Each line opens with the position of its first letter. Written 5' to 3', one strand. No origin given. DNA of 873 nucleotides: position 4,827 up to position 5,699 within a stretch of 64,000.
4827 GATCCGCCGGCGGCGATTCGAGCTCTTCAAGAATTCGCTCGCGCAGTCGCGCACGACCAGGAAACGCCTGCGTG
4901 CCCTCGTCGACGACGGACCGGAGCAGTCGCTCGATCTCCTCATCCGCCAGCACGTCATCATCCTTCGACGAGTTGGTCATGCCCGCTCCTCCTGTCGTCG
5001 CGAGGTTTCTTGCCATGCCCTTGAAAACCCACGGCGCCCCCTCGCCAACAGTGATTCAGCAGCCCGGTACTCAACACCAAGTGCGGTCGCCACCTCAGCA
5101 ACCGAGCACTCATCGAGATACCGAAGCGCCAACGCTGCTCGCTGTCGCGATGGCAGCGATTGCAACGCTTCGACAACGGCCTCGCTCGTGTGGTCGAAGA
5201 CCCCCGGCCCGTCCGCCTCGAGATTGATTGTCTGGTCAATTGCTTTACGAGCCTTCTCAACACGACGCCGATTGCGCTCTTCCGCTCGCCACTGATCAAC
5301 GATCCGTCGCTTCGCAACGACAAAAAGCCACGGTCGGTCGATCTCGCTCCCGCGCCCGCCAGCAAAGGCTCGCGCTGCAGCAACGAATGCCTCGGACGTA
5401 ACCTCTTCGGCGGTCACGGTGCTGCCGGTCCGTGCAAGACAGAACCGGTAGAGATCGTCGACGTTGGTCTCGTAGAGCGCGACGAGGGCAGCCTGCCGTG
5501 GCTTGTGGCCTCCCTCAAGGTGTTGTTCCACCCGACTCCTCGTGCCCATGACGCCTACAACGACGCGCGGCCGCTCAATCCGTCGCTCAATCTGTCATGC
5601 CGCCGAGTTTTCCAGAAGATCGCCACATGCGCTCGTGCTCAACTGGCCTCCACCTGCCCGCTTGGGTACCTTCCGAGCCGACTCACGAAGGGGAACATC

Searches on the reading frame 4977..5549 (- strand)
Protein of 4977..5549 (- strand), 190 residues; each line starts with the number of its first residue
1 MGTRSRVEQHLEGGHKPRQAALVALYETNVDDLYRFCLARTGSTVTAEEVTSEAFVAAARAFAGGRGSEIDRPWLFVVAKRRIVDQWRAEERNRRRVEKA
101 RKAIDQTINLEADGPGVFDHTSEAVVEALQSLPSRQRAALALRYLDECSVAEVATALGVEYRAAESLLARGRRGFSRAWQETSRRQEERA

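Call 95: search_protein_families(library=ncbifam, proteins=[window:4977-5549:-], max_evalue=1e-8)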
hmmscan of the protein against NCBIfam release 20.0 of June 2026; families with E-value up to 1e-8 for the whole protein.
window:4977-5549:- (190 aa): 33 families (the best 25 are shown)
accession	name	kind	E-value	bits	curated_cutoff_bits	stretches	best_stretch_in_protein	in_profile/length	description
TIGR02937.1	sigma70-ECF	superfamily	5.2e-20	71.7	42.9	1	21-173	2-159/165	sigma-70 family RNA polymerase sigma factor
TIGR02950.1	SigM_subfam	subfamily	1.2e-18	67.5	147.95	1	25-175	5-154/159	RNA polymerase sigma factor, SigM family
TIGR02983.1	SigE-fam_strep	subfamily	4.5e-18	65.7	141.55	1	19-178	5-157/162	SigE family RNA polymerase sigma factor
NF004113.0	PRK05602.1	equivalog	6.7e-17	61.8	208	1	18-186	43-208/211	RNA polymerase sigma factor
NF006089.0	PRK08241.1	subfamily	7.7e-17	61.4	240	1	124-185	149-210/343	RNA polymerase subunit sigma-70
NF009166.1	PRK12513.1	equivalog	8.7e-17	61.5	206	1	19-166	21-173/193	RNA polymerase sigma factor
TIGR02952.1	Sig70_famx2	equivalog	3.1e-16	59.7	206.45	1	19-171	10-162/170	ECF subfamily RNA polymerase sigma factor, BldN family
NF007227.0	PRK09645.1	subfamily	9.5e-16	58.2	202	1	15-183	8-174/177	sigma-70 family RNA polymerase sigma factor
NF009172.0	PRK12519.1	subfamily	1.5e-14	54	222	1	18-161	27-171/194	RNA polymerase sigma factor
NF009176.0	PRK12524.1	equivalog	4.9e-14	52.6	264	1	41-178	47-183/196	RNA polymerase sigma factor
TIGR02989.1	Sig-70_gvs1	subfamily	6.3e-14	52.2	124.55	1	22-173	3-152/158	RNA polymerase sigma-70 factor, Rhodopirellula/Verrucomicrobium family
TIGR02985.1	Sig70_bacteroi1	subfamily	2.5e-13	50.6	126.4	1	24-171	5-154/162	RNA polymerase sigma-70 factor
NF007226.0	PRK09644.1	equivalog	2.5e-13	50.5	199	1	25-179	6-157/166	RNA polymerase sigma factor SigM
NF007228.0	PRK09646.1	subfamily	3.7e-13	49.6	226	1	17-166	27-177/194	ECF RNA polymerase sigma factor SigK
NF007220.0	PRK09639.1-5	equivalog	4.3e-13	49.4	260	1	24-159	7-144/181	RNA polymerase sigma factor SigX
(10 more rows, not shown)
